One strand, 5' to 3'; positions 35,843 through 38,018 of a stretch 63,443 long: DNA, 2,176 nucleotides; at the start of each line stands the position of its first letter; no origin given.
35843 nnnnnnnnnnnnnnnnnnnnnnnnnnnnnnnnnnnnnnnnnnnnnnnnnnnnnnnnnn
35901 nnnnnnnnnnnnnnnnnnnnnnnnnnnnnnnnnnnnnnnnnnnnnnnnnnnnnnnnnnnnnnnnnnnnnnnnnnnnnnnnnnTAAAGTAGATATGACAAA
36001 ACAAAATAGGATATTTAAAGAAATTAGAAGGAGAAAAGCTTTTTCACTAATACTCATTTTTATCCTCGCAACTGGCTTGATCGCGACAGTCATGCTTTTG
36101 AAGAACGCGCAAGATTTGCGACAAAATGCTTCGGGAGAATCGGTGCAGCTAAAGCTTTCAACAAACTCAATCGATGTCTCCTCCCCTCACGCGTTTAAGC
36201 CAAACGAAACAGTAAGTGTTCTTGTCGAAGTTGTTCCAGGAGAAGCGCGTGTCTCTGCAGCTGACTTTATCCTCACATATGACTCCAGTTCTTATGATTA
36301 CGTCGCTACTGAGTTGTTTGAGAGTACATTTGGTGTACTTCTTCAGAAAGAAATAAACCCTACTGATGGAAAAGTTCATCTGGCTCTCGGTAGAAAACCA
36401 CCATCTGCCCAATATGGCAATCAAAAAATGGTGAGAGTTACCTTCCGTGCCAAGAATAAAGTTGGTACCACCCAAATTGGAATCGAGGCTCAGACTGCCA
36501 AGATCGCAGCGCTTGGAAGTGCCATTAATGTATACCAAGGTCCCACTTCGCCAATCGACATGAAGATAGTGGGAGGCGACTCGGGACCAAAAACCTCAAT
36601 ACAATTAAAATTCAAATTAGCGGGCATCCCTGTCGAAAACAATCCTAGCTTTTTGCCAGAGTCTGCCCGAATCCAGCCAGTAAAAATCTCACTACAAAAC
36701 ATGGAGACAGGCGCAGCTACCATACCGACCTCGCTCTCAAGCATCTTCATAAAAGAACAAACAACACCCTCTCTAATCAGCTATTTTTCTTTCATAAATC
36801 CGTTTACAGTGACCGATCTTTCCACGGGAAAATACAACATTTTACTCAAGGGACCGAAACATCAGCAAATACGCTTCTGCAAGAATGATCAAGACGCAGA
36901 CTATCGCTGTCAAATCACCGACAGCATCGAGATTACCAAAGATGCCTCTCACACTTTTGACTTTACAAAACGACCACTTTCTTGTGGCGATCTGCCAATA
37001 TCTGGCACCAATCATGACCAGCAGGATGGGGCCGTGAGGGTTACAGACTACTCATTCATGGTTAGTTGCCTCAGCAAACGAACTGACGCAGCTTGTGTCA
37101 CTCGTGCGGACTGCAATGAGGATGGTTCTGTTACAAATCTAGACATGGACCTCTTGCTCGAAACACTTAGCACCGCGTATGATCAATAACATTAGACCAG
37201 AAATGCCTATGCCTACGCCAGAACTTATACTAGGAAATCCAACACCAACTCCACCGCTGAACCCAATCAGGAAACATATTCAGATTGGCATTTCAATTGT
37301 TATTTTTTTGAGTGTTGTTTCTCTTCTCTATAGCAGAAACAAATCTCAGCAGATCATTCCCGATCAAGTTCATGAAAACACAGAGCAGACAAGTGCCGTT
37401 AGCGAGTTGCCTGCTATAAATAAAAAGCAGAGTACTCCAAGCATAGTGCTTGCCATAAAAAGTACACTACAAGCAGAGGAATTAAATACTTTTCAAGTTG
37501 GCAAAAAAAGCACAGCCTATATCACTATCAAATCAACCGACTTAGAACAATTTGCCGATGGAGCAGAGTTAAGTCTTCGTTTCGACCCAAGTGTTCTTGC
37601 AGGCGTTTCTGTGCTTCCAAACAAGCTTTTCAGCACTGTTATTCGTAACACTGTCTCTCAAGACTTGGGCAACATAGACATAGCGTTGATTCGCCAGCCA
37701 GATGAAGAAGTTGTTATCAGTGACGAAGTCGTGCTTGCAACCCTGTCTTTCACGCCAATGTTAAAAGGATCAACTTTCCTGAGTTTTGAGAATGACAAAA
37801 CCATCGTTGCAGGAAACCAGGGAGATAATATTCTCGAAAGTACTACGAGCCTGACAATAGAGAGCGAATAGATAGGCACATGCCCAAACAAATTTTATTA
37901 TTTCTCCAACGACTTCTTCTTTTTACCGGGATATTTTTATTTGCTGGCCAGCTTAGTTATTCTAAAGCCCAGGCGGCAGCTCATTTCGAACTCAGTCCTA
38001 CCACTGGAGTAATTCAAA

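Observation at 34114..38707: Four-gene cohesin/dockerin-type surface scaffold operon with a sortase-anchored base and no enzyme cargo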

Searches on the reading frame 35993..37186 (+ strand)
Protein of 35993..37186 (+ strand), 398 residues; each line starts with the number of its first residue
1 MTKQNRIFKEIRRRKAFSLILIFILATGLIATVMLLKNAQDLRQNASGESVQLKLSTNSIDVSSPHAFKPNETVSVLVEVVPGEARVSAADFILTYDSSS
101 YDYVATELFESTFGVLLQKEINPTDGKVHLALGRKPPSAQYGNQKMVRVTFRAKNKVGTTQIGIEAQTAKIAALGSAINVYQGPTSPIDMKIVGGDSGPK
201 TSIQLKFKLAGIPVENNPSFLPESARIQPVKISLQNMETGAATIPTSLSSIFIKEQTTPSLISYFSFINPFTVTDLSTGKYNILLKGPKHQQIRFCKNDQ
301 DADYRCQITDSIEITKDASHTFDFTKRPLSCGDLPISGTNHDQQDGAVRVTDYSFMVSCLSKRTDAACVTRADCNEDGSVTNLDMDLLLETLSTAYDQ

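Call 3: search_protein_families(library=pfam, proteins=[window:35993-37186:+], max_evalue=1)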
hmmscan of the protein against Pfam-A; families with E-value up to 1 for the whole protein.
window:35993-37186:+ (398 aa): 3 families
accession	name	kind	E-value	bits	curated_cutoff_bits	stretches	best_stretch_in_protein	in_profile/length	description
PF00963.24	Cohesin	-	6.7e-09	36.5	24.1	1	61-168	4-118/139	Cohesin domain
PF00404.24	Dockerin_1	-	1.3e-05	25.8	22.9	1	344-390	6-54/57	Dockerin type I domain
PF13567.11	DUF4131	-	0.02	15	31.6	1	10-55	26-71/165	Domain of unknown function (DUF4131)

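Call 4: search_protein_families(library=ncbifam, proteins=[window:35993-37186:+], max_evalue=1)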
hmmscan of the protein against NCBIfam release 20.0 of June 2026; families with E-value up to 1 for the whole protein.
window:35993-37186:+ (398 aa): 0 families

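Call 9: find_homologous_proteins(query=window:35993-37186:+)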
Query window:35993-37186:+ (398 aa): 14 proteins with E <= 0.001 among 5106 candidates.
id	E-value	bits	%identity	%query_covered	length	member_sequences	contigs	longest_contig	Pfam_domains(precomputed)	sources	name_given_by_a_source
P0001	2.0e-259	878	100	100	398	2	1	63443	PF00404.25,PF00963.25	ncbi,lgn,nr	ncbi:MAG: hypothetical protein COY80_00520 [Candidatus Pacebacteria bacterium CG_4_10_14_0_8_um_filt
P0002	7.1e-155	534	62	98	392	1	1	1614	PF00963.25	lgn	-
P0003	3.7e-148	512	61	97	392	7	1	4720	-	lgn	-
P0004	2.0e-140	486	58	99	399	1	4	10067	PF00963.25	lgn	-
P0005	1.2e-138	480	58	98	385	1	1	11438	PF00963.25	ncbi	-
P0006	2.2e-136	473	57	98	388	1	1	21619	-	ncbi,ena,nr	ncbi:MAG: cohesin domain-containing protein [bacterium]|nr:cohesin domain-containing protein [bacter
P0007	5.9e-110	386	49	98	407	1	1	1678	PF00404.25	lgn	-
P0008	6.0e-105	369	47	99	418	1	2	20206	PF00404.25,PF00963.25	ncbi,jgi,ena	jgi:hypothetical protein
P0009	1.0e-104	369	48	99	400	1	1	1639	-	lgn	-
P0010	1.8e-103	365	46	99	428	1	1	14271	PF00404.25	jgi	jgi:hypothetical protein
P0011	1.2e-96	342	44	97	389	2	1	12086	PF00963.25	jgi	-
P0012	1.7e-90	322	44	97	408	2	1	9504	PF00404.25,PF00963.25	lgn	-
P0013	3.9e-12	64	36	31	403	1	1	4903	PF00404.25,PF00963.25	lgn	-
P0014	6.5e-6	44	30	56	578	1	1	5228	PF00404.25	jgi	jgi:hypothetical protein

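Call 11: find_encoding_contigs(protein=P0006, flank=8000, max_places=2)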
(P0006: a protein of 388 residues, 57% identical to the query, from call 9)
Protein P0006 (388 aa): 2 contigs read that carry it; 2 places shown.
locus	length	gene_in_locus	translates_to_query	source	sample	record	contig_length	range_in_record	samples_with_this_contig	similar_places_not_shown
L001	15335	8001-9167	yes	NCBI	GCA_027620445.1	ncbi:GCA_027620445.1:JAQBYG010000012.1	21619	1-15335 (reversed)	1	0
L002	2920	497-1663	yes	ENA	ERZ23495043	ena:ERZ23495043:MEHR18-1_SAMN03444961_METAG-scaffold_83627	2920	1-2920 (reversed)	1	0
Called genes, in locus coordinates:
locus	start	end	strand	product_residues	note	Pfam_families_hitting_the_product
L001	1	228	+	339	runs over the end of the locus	PF02912:Phe_tRNA-synt_N, PF01409:tRNA-synt_2d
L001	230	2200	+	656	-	PF03483:B3_4, PF03484:B5, PF17759:tRNA_synthFbeta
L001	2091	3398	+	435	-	PF04932:Wzy_C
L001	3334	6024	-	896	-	PF00912:Transgly, PF00905:Transpeptidase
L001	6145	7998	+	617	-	-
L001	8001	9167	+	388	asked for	-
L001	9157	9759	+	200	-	-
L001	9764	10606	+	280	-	-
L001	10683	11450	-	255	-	PF00753:Lactamase_B, PF23023:Anti-Pycsar_Apyc1 (weak)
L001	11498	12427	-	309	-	-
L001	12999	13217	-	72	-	-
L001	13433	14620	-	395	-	PF07690:MFS_1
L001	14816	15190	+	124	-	-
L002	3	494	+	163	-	?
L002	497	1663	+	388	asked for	-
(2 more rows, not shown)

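Call 12: find_encoding_contigs(protein=P0008, flank=8000, max_places=2)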
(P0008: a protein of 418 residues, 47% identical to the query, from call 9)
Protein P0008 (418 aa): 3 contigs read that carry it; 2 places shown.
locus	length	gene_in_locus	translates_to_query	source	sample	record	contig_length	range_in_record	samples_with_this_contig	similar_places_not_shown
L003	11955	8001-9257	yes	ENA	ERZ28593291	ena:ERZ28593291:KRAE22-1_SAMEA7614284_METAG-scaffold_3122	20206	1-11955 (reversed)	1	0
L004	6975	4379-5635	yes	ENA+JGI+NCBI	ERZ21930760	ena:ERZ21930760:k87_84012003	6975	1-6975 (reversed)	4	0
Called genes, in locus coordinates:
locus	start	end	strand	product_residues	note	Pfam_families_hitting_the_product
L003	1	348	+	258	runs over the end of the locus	PF13177:DNA_pol3_delta2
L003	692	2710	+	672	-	PF02518:HATPase_c, PF00204:DNA_gyraseB, PF01751:Toprim, PF00986:DNA_gyraseB_C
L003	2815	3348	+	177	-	PF00719:Pyrophosphatase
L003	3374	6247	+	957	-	PF00521:DNA_topoisoIV, PF03989:DNA_gyraseA_C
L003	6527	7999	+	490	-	-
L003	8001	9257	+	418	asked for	PF00963:Cohesin (weak), PF00404:Dockerin_1 (weak)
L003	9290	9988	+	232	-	-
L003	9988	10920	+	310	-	-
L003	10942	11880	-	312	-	PF02899:Phage_int_SAM_1, PF13495:Phage_int_SAM_4 (faint), PF00589:Phage_integrase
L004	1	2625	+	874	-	?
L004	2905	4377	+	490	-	-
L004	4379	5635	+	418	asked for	PF00963:Cohesin (weak), PF00404:Dockerin_1 (weak)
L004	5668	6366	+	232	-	-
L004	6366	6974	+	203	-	?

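Call 13: find_encoding_contigs(protein=P0010, flank=8000, max_places=1)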
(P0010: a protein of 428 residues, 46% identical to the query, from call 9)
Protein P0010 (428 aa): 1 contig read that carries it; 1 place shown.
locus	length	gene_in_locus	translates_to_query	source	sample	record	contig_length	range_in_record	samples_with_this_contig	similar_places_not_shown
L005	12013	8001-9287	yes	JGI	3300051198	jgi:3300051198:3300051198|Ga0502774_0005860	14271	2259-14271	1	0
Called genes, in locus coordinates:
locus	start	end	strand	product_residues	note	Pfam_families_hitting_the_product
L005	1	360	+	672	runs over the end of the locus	PF02518:HATPase_c, PF00204:DNA_gyraseB, PF01751:Toprim, PF00986:DNA_gyraseB_C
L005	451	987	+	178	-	PF00719:Pyrophosphatase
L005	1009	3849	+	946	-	PF00521:DNA_topoisoIV, PF03989:DNA_gyraseA_C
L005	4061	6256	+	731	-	PF10102:DUF2341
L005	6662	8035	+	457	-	-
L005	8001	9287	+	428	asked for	PF00404:Dockerin_1 (weak)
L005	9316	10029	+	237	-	PF00963:Cohesin (weak)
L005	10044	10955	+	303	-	-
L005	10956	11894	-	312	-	PF02899:Phage_int_SAM_1, PF13495:Phage_int_SAM_4 (faint), PF00589:Phage_integrase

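Call 14: find_encoding_contigs(protein=P0011, flank=8000, max_places=1)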
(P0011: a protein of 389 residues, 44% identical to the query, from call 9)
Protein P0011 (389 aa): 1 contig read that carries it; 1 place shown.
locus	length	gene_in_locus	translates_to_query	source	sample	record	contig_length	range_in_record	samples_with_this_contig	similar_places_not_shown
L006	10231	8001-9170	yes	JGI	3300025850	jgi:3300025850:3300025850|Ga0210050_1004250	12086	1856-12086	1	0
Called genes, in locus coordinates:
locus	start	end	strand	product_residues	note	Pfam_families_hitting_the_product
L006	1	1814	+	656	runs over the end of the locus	PF03483:B3_4, PF03484:B5, PF17759:tRNA_synthFbeta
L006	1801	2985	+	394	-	PF04932:Wzy_C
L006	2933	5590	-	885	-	-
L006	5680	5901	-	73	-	-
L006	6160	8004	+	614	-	-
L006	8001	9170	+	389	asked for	PF00963:Cohesin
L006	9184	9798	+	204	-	-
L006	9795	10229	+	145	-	?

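Call 15: find_encoding_contigs(protein=P0005, flank=8000, max_places=1)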
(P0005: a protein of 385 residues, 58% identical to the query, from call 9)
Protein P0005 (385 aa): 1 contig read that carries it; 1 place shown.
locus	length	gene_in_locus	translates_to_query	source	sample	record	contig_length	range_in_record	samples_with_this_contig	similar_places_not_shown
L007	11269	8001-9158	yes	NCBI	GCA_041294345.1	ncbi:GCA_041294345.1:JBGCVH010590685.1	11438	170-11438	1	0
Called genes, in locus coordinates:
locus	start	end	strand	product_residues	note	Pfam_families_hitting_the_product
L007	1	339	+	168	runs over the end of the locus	?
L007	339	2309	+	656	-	PF03483:B3_4, PF03484:B5, PF17759:tRNA_synthFbeta, PF03147:FDX-ACB (faint)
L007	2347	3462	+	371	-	PF04932:Wzy_C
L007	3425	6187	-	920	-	PF00912:Transgly, PF00905:Transpeptidase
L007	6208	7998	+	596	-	-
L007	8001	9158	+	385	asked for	PF00963:Cohesin (weak)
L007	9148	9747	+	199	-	-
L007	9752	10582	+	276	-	-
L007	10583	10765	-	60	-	-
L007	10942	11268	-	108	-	?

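Call 16: find_encoding_contigs(protein=P0012, flank=8000, max_places=1)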
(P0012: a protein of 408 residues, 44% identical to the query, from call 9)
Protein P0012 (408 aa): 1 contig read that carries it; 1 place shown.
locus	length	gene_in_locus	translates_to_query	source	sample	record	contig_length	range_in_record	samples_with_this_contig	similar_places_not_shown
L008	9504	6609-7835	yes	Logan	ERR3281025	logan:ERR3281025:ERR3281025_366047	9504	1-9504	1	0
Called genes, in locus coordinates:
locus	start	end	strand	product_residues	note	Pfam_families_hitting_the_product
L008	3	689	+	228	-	?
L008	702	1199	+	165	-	PF00719:Pyrophosphatase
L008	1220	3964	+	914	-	PF00521:DNA_topoisoIV, PF03989:DNA_gyraseA_C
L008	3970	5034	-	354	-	PF01820:Dala_Dala_lig_N, PF02222:ATP-grasp, PF07478:Dala_Dala_lig_C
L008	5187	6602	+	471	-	-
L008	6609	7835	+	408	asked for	PF00963:Cohesin, PF00404:Dockerin_1 (weak)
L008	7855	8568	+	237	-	PF00963:Cohesin (faint)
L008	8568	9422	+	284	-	-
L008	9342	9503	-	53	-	?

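Call 30: search_solved_structures(query=A3, max_evalue=1, show_alignments=0)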
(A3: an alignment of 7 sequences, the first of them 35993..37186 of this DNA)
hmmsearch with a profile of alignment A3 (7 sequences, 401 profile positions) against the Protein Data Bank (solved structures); distinct sequences matched with E-value up to 1: 6.
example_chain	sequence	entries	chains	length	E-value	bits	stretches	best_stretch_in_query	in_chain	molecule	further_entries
2jh2_A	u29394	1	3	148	1.2e-05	27.9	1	60-170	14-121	O-GLCNACASE NAGJ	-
2o4e_A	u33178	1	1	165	1.4e-05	27.7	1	59-170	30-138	O-GlcNAcase nagJ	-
2ozn_A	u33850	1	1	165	1.6e-05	27.5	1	63-170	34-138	O-GlcNAcase nagJ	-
2w1n_A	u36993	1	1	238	4.1e-05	26.1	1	62-171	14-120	O-GLCNACASE NAGJ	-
2vo8_A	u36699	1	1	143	0.33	13.3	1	55-161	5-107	EXO-ALPHA-SIALIDASE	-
2o1a_A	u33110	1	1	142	0.57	12.5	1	172-228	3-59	Iron-regulated surface determinant protein A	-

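Call 76: find_related_loci(query=A3, collection=genome_contigs, flank=6000)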
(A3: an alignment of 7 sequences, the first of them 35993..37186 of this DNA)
Query A3 (398 aa) in genome_contigs; peptide patterns used: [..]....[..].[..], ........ (x = any residue, [..] = any of these).
89 stretches matched a pattern; 3 encode a relative of the query (tblastn E <= 1e-3); 3 distinct loci.
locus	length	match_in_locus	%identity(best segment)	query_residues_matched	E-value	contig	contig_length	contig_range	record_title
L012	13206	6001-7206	61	1-398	3e-161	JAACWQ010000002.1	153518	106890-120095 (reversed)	MAG: Candidatus Paceibacterota bacterium isolate CG_2015-01t_44_17 CG_2015-01t_curated_scaffold_15, whole genome shotgun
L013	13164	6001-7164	57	8-398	1e-150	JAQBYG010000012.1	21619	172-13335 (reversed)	MAG: bacterium isolate casp150-mb.307 NODE_6448_length_21619_cov_0.078160, whole genome shotgun sequence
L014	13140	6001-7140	44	14-398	2e-104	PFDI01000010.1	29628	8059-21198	MAG: Candidatus Pacebacteria bacterium CG10_big_fil_rev_8_21_14_0_10_44_54 CG10_8_21_14_0.10_scaffold_1522_c, whole geno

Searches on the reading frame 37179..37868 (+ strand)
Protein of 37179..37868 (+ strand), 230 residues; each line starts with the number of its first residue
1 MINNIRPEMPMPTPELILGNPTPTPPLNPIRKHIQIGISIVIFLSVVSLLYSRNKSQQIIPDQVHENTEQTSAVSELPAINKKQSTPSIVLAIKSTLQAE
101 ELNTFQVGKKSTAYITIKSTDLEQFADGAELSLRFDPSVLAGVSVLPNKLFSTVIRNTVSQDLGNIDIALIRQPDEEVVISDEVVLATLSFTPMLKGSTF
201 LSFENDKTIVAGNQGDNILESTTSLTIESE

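Call 3: search_protein_families(library=pfam, proteins=[window:37179-37868:+], max_evalue=1)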
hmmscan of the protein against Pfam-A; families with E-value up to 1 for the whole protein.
window:37179-37868:+ (230 aa): 2 families
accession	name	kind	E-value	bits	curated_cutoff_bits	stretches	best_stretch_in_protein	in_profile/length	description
PF00963.24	Cohesin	-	0.00036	21.2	24.1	1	103-226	9-136/139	Cohesin domain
PF23682.1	ORF28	-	0.22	12.1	27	1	15-60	33-76/97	ORF28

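Call 4: search_protein_families(library=ncbifam, proteins=[window:37179-37868:+], max_evalue=1)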
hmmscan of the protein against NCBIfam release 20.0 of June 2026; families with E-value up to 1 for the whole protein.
window:37179-37868:+ (230 aa): 0 families
